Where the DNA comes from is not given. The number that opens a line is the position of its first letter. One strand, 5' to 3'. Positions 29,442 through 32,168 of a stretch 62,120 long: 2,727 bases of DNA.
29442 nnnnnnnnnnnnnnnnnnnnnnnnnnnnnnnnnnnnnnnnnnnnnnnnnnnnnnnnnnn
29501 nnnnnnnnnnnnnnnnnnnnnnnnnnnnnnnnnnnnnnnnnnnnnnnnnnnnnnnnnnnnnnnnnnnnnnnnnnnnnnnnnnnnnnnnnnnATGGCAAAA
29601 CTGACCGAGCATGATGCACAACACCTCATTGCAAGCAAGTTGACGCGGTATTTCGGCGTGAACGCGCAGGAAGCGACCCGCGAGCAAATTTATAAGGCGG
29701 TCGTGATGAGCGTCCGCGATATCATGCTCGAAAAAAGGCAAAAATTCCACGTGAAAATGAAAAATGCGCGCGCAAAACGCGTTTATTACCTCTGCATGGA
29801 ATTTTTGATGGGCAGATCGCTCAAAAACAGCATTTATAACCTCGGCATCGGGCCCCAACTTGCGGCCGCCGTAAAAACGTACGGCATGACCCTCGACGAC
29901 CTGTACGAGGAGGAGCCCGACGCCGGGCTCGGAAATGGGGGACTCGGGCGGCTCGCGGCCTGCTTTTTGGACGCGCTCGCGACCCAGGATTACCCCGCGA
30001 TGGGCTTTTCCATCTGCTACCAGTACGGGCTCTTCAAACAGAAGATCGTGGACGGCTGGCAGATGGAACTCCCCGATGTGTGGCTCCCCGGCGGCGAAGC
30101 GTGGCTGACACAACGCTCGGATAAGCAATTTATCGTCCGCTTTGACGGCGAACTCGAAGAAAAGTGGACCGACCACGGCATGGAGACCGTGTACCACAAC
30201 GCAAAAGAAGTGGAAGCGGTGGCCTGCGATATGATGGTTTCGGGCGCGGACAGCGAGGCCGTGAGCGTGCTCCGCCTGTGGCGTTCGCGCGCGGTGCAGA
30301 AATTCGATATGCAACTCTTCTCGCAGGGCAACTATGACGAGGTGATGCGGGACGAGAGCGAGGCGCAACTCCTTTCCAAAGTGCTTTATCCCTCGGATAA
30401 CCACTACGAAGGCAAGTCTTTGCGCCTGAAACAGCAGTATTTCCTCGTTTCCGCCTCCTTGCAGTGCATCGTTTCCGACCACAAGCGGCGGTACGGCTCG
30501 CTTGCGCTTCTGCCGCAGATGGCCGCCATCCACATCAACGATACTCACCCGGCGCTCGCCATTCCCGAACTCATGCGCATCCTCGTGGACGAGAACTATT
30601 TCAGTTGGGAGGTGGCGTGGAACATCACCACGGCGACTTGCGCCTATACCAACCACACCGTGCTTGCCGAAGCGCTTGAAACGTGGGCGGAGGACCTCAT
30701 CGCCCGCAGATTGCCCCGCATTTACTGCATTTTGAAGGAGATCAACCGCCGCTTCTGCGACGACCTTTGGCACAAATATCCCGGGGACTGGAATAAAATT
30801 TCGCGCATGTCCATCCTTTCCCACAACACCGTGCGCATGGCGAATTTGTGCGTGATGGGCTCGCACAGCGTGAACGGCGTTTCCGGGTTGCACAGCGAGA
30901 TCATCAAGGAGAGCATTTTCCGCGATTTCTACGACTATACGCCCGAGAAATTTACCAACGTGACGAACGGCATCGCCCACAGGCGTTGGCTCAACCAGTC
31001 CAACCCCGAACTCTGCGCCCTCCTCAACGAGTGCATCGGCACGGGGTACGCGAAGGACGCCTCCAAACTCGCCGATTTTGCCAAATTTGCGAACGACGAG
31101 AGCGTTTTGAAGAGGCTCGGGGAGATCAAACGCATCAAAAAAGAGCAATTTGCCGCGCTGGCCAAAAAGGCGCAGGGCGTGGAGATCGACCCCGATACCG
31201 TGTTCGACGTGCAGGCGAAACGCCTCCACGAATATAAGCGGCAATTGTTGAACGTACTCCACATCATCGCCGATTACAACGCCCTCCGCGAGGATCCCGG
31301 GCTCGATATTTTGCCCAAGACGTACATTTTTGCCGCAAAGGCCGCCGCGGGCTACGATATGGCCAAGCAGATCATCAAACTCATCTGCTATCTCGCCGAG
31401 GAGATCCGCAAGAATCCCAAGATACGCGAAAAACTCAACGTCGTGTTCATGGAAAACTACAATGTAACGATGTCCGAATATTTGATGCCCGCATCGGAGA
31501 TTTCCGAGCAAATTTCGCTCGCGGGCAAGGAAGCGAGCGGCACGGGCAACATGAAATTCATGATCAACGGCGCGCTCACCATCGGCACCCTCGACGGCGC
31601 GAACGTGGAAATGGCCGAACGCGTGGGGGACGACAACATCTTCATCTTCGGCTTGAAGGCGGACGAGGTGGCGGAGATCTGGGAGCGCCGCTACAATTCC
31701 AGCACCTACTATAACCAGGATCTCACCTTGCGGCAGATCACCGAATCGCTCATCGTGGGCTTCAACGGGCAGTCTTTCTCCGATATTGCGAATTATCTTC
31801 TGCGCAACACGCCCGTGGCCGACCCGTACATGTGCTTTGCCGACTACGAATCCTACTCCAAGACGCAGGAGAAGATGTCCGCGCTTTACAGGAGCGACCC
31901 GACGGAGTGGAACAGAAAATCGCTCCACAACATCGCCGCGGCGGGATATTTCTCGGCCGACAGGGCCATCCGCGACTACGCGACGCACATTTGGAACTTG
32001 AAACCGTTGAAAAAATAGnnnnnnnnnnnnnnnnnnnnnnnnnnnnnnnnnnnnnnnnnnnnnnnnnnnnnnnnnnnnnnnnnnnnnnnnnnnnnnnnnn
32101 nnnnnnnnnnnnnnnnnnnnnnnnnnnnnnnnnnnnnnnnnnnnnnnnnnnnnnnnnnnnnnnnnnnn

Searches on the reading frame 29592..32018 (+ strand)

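Call 73: search_protein_families(library=pfam, proteins=[window:29592-32018:+], max_evalue=0.0001)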
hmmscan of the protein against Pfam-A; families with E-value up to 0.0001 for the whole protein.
window:29592-32018:+ (808 aa): 1 family
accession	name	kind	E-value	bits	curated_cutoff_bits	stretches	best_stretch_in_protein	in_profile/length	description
PF00343.26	Phosphorylase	-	4.4e-300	997.6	27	1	95-803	2-713/713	Carbohydrate phosphorylase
